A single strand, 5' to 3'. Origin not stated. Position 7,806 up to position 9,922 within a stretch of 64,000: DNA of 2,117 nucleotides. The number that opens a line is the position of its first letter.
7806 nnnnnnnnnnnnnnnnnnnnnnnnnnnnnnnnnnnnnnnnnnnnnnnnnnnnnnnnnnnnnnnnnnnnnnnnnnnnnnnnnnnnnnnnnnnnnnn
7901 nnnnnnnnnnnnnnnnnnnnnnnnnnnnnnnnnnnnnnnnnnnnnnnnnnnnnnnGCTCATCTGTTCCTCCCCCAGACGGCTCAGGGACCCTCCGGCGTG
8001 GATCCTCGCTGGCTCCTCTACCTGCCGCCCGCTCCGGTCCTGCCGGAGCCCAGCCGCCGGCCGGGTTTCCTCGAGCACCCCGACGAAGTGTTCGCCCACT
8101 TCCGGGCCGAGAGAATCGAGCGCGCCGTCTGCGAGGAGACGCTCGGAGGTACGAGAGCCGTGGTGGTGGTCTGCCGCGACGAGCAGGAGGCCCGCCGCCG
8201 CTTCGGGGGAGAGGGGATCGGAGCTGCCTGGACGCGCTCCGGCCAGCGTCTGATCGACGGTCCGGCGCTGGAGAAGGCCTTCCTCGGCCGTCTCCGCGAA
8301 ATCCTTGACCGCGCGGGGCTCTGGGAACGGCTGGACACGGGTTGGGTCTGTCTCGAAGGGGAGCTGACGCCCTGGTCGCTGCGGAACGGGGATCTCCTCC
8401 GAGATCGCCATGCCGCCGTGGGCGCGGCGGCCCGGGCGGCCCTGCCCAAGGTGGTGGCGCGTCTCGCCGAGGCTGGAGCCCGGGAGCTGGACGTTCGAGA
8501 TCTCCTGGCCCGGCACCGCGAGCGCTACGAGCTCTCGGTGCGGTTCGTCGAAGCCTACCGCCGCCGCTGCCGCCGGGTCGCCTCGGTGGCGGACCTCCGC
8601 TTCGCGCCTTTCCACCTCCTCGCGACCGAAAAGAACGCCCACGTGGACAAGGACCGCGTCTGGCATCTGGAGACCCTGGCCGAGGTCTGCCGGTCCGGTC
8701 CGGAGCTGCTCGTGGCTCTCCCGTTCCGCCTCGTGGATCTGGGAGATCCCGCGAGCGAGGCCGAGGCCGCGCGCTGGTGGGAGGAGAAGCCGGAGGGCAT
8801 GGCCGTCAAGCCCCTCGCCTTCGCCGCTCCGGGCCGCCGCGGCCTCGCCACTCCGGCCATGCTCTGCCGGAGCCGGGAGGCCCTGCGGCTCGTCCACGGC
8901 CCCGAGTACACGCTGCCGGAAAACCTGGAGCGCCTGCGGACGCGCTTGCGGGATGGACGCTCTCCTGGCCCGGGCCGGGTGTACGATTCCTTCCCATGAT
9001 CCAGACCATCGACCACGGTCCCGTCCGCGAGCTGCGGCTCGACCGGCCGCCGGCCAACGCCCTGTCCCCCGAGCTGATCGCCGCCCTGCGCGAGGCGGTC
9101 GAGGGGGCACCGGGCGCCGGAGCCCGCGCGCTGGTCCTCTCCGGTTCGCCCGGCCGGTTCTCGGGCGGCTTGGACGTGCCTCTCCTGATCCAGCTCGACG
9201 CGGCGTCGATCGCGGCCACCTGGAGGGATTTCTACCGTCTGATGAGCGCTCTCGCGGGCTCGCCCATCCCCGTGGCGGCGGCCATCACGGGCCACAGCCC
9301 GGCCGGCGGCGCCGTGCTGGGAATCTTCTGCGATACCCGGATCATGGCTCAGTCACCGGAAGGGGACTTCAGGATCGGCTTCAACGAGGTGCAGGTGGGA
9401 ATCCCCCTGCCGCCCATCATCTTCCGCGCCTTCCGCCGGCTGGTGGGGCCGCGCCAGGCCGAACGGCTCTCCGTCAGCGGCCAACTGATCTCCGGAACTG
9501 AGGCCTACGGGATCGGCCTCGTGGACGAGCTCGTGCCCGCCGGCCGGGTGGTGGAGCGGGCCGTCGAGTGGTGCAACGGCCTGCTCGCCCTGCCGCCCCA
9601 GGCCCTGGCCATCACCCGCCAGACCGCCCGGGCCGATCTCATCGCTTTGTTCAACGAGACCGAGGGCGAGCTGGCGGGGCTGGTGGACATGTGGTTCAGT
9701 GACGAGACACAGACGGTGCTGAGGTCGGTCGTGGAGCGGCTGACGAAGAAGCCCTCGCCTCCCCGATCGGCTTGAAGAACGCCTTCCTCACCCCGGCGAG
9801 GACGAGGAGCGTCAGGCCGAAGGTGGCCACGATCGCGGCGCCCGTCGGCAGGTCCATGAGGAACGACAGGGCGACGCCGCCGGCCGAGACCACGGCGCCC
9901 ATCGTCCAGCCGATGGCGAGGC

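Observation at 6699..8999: Pnkp with intact healing domains but an apparently dead ligase: end-healing-only RNA repair variant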

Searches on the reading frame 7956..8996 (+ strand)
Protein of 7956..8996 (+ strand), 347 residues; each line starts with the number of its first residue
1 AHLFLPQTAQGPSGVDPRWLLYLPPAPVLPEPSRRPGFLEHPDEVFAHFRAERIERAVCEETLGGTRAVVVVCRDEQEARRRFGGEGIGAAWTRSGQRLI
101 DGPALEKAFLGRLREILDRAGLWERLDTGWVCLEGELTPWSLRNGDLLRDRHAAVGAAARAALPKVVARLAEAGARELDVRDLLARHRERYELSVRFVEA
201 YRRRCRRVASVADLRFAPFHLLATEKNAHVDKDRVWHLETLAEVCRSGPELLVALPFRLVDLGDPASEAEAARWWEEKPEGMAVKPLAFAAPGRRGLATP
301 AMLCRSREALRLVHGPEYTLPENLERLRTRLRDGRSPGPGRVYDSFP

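Call 74: predict_structure(alignment_id=A2)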
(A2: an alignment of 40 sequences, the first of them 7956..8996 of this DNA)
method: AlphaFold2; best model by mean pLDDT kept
length: 347 residues; sequences in the alignment: 40
mean_pLDDT: 87.2   pTM: 0.85
mean pLDDT of the five models: 87.2, 86.4, 84.9, 84.8, 84.3
residues with pLDDT >= 90: 223; 70-90: 85; 50-70: 12; < 50: 27
segments of 3 or more residues with pLDDT < 50: 1-14, 335-347
pLDDT, mean of each block of 10 residues (from residue 1): 34 58 86 94 97 97 94 96 91 89 94 98 97 94 69 73 92 97 94 89 87 97 91 96 98 98 98 96 94 82 94 88 91 58 34
secondary structure, 60 per line:
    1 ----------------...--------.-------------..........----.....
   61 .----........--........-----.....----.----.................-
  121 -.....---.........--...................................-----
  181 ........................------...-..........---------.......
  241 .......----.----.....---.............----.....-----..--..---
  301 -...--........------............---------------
elements in order: H42-51 E56-61 E66-73 H76-83 E89-93 H103-119 H122-126 E130-138 H141-175 H181-204 E215-224 H234-247 E257-261 H265-277 E282-286 E302-304 H307-314 H321-332

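Call 77: fold_search(model_id=the predicted structure, library=pdb)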
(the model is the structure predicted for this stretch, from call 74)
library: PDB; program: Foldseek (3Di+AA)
matches with E <= 10: 134; with E <= 0.001: 27
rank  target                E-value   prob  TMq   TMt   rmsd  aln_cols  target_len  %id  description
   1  4e6n_A                6.2e-34  1.00  0.86  0.74   3.0       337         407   42  Crystal structure of bacterial Pnkp-C/Hen1-N heterodimer (released 2012-08-01)
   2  4drf_A                7.8e-33  1.00  0.85  0.72   2.2       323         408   43  Crystal Structure of Bacterial Pnkp-C/Hen1-N Heterodimer (released 2012-08-01)
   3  3ty5_A                2.0e-30  1.00  0.68  0.62   9.8       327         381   42  Crystal Structure of C. thermocellum PNKP Ligase domain in complex with ATP (released 2012-01-25)
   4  3ty8_A                2.0e-30  1.00  0.69  0.64   9.9       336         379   41  Crystal Structure of C. Thermocellum PNKP Ligase Domain Apo Form (released 2012-01-25)
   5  3ty8_B                2.3e-30  1.00  0.71  0.66  10.4       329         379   42  Crystal Structure of C. Thermocellum PNKP Ligase Domain Apo Form (released 2012-01-25)
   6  3ty5_B                6.0e-30  1.00  0.69  0.64   9.8       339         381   40  Crystal Structure of C. thermocellum PNKP Ligase domain in complex with ATP (released 2012-01-25)
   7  3ty9_C                6.3e-30  1.00  0.71  0.66   5.8       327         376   43  Crystal Structure of C. Thermocellum PNKP Ligase Domain AMP-Adenylate (released 2012-01-25)
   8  3ty9_B                4.1e-29  1.00  0.70  0.66   5.8       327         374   42  Crystal Structure of C. Thermocellum PNKP Ligase Domain AMP-Adenylate (released 2012-01-25)
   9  3ty9_A                5.9e-29  1.00  0.71  0.66   5.8       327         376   41  Crystal Structure of C. Thermocellum PNKP Ligase Domain AMP-Adenylate (released 2012-01-25)
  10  3ty9_D                9.0e-29  1.00  0.70  0.66   5.9       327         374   42  Crystal Structure of C. Thermocellum PNKP Ligase Domain AMP-Adenylate (released 2012-01-25)
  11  4xru_E                1.8e-09  1.00  0.58  0.52   6.3       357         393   15  Structure of Pnkp1/Rnl/Hen1 complex (released 2015-04-22)
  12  4xru_B                2.0e-09  1.00  0.62  0.56   6.1       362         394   16  Structure of Pnkp1/Rnl/Hen1 complex (released 2015-04-22)
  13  4xrp_B                6.0e-09  1.00  0.62  0.55   6.5       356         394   15  Structure of the Pnkp1/Rnl/Hen1 RNA repair complex (released 2015-04-22)
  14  4xrp_E                1.2e-08  1.00  0.57  0.51   7.3       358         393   14  Structure of the Pnkp1/Rnl/Hen1 RNA repair complex (released 2015-04-22)
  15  4eq5                  1.5e-06  1.00  0.40  0.28  11.9       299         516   13  DNA ligase from the archaeon Thermococcus sibiricus (released 2012-05-09)
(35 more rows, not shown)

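Call 84: search_protein_representatives(protein=window:7956-8996:+)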
Query: 347 residues. Proteins with E-value up to 0.001 (for the whole library): 2034; up to 1e-10: 1169; up to 1e-30: 260. The best 150 are listed.
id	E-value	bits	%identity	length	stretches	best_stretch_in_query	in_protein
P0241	3.1e-84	299.3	44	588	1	15-330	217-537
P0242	1.4e-83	297.2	47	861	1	14-330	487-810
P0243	1.6e-81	290.5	82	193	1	155-339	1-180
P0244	6.8e-81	288.4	45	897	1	13-330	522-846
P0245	5.9e-77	275.4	42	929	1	13-335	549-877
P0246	1.1e-76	274.5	49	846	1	13-331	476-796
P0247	8.0e-76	271.7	41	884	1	12-330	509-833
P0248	9.8e-75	268.1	44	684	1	13-330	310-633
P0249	3.5e-74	266.3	50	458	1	13-286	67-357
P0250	6.1e-74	265.5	45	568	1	14-330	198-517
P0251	3.5e-71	256.4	47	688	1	14-336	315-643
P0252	8.4e-71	255.2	50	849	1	33-335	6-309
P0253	1.2e-70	254.6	51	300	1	89-330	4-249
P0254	1.6e-70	254.2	48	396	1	14-333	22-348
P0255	5.2e-70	252.6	43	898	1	12-331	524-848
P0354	1.6e-44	168.7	34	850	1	14-335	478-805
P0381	8.1e-41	156.5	33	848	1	14-331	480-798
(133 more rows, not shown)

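Call 87: find_related_loci(query=P0381, collection=genome_contigs, flank=4000)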
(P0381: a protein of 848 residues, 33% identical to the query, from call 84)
Query P0381 (848 aa) in genome_contigs; peptide patterns used: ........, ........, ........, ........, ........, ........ (x = any residue, [..] = any of these).
57 stretches matched a pattern; 27 encode a relative of the query (tblastn E <= 1e-3); 27 distinct loci.
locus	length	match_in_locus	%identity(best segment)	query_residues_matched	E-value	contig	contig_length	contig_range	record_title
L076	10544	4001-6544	100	1-848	0e+0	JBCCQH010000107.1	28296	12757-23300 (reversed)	MAG: Bacteroidota bacterium isolate P01_D01_bin.148 k141_1431853_length_28296_cov_23.6653, whole genome shotgun sequence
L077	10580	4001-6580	43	1-848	0e+0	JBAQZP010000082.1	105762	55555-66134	MAG: Phormidesmis sp. isolate MFD03260_ilm_asm_bin15 k127_98794, whole genome shotgun sequence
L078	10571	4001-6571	45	1-848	0e+0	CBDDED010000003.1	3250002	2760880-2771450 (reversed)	MAG: Dehalococcoidia bacterium isolate 16f7b922-908d-404a-805e-abae4c84c213 genome assembly, contig: contig_3, whole gen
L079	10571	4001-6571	44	1-848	0e+0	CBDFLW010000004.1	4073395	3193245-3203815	MAG: Dehalococcoidia bacterium isolate 2f52b1ca-a849-4cdc-a827-476ed12bcbce genome assembly, contig: contig_4, whole gen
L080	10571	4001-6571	44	1-848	0e+0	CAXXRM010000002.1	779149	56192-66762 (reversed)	MAG: Dehalococcoidia bacterium isolate 5e124f62-d7b0-4653-a383-4a8a36dfad8c genome assembly, contig: contig_2, whole gen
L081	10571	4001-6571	44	1-848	0e+0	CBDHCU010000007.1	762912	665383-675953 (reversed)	MAG: Dehalococcoidia bacterium isolate 55646556-b4c4-4674-9987-911c49b4817b genome assembly, contig: contig_5, whole gen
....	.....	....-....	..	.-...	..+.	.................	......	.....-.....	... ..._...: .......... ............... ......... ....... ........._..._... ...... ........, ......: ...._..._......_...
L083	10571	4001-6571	45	1-848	0e+0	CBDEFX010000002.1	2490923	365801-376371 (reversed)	MAG: Dehalococcoidia bacterium isolate bd3fcf20-00e0-4c08-a004-f645cab7dc39 genome assembly, contig: contig_2, whole gen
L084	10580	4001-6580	43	1-848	0e+0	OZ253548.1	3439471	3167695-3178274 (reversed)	MAG: Dehalococcoidia bacterium isolate 601e0476-adb4-49b6-be5a-42d8628e722d genome assembly, chromosome: 1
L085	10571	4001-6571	43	1-848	0e+0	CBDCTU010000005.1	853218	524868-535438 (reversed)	MAG: Dehalococcoidia bacterium isolate 3d670e24-0b6f-4f35-9e2a-ae370501de79 genome assembly, contig: contig_5, whole gen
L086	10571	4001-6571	43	1-848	0e+0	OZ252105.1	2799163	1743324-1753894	MAG: Dehalococcoidia bacterium isolate 2cf537fc-0982-4557-984c-08c217a9abc2 genome assembly, chromosome: 1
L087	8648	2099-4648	43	1-848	0e+0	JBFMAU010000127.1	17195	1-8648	MAG: Acidobacteriota bacterium isolate MAG146 MAG146_127, whole genome shotgun sequence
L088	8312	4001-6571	44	1-848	0e+0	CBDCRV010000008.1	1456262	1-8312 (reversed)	MAG: Caldilineaceae bacterium isolate eebca2dc-5426-4ced-9748-b61399e9810f genome assembly, contig: contig_8, whole geno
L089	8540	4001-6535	43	1-848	0e+0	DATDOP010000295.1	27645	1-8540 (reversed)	MAG TPA_asm: Dehalococcoidia bacterium isolate SMAG_U7897 k141_2451448, whole genome shotgun sequence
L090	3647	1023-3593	44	1-848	0e+0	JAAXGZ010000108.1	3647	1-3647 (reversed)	MAG: Caldilineales bacterium isolate Plut_88876 unfiltered_Plut_88876_genomic_contig_1044450, whole genome shotgun seque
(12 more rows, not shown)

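Call 88: find_related_loci(query=P0354, collection=genome_contigs, flank=4000)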
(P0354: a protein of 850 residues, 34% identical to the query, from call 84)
Query P0354 (850 aa) in genome_contigs; peptide patterns used: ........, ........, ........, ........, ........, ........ (x = any residue, [..] = any of these).
23 stretches matched a pattern, but none encodes a relative of the query by tblastn (E <= 1e-3).

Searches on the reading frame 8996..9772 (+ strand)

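Call 69: search_protein_families(library=pfam, proteins=[window:8996-9772:+], max_evalue=0.001)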
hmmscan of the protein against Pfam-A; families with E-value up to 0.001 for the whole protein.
window:8996-9772:+ (259 aa): 2 families
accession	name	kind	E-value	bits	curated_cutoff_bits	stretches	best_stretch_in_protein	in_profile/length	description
PF00378.25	ECH_1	-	1.4e-37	129.8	27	1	10-215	6-209/251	Enoyl-CoA hydratase/isomerase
PF16113.10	ECH_2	-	9.8e-10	38.9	27.2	1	11-185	2-177/335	Enoyl-CoA hydratase/isomerase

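Call 78: search_protein_families(library=padloc, proteins=[window:8996-9772:+], max_evalue=0.01)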
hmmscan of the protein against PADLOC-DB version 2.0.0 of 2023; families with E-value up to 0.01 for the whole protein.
window:8996-9772:+ (259 aa): 0 families
